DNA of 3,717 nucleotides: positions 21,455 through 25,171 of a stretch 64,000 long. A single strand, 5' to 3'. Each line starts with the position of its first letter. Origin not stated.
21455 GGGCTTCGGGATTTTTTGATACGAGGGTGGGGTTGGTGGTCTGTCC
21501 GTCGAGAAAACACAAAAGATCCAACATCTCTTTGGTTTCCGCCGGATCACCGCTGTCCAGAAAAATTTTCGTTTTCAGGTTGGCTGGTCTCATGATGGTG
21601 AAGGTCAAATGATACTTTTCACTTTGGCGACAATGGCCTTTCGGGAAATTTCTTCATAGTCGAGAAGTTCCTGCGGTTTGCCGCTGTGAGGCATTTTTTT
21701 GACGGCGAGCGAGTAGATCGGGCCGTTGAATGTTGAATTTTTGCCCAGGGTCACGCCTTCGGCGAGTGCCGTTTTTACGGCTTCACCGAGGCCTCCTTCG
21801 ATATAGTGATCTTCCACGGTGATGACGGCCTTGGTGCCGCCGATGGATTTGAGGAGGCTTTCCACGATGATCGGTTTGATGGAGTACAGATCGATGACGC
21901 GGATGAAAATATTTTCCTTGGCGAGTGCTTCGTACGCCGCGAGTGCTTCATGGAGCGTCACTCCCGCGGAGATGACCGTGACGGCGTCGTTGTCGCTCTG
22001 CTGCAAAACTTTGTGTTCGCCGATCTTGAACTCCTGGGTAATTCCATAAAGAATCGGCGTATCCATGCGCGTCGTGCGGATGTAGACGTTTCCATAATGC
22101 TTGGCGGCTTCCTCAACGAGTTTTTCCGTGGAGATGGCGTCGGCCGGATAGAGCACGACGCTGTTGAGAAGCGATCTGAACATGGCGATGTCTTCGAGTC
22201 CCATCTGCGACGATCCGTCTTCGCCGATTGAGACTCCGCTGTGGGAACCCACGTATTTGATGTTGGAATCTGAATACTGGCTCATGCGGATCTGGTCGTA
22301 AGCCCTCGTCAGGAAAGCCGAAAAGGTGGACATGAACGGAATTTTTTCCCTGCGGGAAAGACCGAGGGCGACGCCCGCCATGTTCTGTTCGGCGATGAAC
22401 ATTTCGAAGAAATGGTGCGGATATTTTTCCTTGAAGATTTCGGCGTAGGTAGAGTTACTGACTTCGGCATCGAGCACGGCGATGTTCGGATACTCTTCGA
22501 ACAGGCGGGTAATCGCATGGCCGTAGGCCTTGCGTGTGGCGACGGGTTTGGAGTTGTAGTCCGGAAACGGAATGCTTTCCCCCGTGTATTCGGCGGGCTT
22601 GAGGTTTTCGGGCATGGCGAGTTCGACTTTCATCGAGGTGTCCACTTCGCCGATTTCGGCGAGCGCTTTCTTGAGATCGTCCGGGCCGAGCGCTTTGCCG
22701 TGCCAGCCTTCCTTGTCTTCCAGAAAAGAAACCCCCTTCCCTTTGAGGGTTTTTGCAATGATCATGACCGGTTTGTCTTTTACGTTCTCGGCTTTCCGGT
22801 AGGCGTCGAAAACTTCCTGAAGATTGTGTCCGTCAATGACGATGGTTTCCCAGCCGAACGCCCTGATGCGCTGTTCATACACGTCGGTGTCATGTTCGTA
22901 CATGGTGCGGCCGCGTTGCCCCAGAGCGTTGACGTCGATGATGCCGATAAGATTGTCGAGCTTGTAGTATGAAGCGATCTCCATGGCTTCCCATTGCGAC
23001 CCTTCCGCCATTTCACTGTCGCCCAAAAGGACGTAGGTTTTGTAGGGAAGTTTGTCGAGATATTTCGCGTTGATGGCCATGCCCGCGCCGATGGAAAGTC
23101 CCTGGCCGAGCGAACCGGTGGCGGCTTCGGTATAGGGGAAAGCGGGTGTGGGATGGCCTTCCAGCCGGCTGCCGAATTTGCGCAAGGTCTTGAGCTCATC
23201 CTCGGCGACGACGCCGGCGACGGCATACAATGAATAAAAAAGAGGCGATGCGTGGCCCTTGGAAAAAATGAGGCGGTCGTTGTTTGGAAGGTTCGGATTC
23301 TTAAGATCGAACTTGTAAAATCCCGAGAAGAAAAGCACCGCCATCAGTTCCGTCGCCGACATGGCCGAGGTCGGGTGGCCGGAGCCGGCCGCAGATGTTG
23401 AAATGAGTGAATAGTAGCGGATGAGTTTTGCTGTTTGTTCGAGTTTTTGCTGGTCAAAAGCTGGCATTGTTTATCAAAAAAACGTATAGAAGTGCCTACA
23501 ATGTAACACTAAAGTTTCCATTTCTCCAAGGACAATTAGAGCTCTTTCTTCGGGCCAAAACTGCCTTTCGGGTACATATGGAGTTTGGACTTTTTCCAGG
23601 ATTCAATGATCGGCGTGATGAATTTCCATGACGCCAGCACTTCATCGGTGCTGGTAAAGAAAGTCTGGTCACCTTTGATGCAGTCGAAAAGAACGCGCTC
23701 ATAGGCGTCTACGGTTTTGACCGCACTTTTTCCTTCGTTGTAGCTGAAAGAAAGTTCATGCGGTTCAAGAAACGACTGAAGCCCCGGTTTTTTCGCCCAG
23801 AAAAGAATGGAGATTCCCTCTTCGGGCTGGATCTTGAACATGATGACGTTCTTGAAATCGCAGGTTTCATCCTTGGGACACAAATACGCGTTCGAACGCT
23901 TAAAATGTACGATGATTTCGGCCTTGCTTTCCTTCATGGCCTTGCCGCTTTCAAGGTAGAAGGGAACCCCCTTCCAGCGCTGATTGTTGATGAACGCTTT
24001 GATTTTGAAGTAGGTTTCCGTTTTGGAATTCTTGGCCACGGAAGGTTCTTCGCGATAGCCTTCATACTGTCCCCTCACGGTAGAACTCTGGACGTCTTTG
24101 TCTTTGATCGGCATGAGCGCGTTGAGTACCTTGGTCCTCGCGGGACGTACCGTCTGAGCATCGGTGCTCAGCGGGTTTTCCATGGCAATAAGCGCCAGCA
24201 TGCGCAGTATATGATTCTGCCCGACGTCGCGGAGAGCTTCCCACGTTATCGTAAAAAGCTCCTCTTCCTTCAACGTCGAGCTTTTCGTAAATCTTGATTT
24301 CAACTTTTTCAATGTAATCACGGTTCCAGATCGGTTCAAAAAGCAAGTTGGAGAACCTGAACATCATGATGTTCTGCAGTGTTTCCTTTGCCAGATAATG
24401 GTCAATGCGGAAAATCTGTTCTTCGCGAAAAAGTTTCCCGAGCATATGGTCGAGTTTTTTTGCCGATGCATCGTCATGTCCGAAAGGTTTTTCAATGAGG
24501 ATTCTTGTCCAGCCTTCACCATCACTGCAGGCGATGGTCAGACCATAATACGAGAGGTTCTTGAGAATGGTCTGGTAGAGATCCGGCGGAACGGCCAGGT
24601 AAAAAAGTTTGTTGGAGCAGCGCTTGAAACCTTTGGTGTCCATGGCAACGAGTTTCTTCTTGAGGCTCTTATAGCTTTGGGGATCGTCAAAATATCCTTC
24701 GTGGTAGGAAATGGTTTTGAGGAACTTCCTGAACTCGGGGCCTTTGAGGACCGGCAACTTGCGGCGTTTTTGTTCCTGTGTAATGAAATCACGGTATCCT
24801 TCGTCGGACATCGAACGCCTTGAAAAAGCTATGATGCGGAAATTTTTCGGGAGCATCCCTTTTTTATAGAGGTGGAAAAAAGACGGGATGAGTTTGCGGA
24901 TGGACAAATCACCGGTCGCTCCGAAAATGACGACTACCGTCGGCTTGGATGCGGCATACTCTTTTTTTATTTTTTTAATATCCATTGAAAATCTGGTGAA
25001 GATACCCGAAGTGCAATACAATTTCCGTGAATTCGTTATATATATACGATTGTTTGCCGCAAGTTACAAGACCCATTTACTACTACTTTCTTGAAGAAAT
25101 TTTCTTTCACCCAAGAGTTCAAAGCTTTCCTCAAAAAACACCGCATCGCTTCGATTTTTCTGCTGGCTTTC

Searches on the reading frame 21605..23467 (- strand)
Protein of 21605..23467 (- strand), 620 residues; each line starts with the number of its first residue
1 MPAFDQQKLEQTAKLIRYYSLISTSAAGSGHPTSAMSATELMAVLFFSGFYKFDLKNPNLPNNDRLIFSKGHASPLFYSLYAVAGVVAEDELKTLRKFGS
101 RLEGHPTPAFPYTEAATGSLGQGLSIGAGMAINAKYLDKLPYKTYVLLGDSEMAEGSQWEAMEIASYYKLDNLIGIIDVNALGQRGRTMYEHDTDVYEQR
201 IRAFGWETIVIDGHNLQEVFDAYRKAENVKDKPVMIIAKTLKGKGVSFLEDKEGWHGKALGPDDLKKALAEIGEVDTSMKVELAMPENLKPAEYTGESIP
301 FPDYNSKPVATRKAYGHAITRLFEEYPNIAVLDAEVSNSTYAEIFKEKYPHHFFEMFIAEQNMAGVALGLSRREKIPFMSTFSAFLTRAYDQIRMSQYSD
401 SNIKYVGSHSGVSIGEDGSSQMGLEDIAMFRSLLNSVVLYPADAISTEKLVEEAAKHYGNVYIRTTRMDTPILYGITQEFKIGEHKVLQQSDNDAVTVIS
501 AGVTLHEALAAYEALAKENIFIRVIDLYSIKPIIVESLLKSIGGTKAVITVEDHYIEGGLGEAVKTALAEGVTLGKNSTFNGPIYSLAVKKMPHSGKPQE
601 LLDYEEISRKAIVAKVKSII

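Call 18: search_protein_families(library=pfam, proteins=[window:21605-23467:-], max_evalue=0.001)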
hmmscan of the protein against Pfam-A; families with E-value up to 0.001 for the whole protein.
window:21605-23467:- (620 aa): 5 families
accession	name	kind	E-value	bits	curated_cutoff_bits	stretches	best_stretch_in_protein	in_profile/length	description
PF00456.26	Transketolase_N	-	3e-50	171.5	22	1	11-280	4-284/334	Transketolase, thiamine diphosphate binding domain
PF02779.29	Transket_pyr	-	1.2e-40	139.4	27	1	308-470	2-172/174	Transketolase, pyrimidine binding domain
PF02780.25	Transketolase_C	-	5.4e-24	84.9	25.9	1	486-609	2-121/124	Transketolase, C-terminal domain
PF13292.11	DXP_synthase_N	-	7.7e-10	38.9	21.2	1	4-178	13-169/274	1-deoxy-D-xylulose-5-phosphate synthase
PF00676.26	E1_dh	-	5e-05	22.8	22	1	117-236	100-220/300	Dehydrogenase E1 component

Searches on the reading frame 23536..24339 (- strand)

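Call 18: search_protein_families(library=pfam, proteins=[window:23536-24339:-], max_evalue=0.001)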
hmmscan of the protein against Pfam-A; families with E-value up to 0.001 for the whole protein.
window:23536-24339:- (267 aa): 1 family
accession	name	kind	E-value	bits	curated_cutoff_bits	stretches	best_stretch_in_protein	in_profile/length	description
PF02781.21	G6PD_C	-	2.1e-78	263.8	27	1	35-265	44-283/296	Glucose-6-phosphate dehydrogenase, C-terminal domain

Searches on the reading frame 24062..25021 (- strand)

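Call 18: search_protein_families(library=pfam, proteins=[window:24062-25021:-], max_evalue=0.001)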
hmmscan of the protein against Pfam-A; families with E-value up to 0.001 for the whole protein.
window:24062-25021:- (319 aa): 2 families
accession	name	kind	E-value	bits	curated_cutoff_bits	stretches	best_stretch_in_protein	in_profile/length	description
PF00479.28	G6PD_N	-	2.1e-59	201.7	22.1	1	31-217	1-183/183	Glucose-6-phosphate dehydrogenase, NAD binding domain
PF02781.21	G6PD_C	-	2.1e-13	50.4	27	1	219-261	1-43/296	Glucose-6-phosphate dehydrogenase, C-terminal domain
